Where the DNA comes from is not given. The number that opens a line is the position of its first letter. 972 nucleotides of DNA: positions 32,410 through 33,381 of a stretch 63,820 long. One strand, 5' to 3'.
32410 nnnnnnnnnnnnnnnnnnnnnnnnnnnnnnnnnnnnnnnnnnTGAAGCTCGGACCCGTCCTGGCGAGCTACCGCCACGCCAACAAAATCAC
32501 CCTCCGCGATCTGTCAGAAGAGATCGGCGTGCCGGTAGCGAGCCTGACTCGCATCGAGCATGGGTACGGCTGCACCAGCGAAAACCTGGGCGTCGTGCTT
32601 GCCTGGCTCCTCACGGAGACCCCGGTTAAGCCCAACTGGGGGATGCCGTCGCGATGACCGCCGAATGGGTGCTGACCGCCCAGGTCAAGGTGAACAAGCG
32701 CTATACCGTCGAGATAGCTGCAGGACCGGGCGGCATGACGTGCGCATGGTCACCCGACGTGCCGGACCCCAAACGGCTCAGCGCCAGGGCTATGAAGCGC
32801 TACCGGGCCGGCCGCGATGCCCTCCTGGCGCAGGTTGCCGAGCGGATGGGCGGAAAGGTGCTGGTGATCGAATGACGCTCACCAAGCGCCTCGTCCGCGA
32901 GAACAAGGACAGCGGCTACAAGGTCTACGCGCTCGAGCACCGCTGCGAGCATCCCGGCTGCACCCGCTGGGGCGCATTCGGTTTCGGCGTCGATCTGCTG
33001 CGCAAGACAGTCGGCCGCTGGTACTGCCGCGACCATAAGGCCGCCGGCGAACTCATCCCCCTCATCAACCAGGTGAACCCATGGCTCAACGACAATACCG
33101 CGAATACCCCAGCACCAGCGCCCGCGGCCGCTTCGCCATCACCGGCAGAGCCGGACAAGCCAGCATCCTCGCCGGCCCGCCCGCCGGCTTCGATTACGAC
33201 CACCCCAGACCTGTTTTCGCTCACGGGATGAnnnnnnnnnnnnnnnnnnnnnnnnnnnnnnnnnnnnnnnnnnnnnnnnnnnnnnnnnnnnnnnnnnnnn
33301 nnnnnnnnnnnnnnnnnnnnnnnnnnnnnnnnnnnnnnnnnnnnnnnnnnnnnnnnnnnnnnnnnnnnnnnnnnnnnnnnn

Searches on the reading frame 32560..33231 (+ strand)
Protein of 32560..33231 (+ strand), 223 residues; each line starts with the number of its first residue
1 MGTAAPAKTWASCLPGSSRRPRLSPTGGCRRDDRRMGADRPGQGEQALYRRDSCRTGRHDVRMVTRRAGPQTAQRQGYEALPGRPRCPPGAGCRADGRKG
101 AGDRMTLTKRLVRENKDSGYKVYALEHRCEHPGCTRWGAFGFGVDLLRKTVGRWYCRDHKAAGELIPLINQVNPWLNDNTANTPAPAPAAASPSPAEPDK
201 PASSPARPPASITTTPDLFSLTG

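Call 40: search_protein_families(library=pfam, max_evalue=0.001, proteins=[window:32560-33231:+])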
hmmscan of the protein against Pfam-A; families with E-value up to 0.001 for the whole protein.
window:32560-33231:+ (223 aa): 1 family
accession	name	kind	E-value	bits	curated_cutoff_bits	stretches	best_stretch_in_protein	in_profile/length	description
PF19114.6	EsV_1_7_cys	-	7.4e-05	23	25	1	129-163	1-30/35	EsV-1-7 cysteine-rich motif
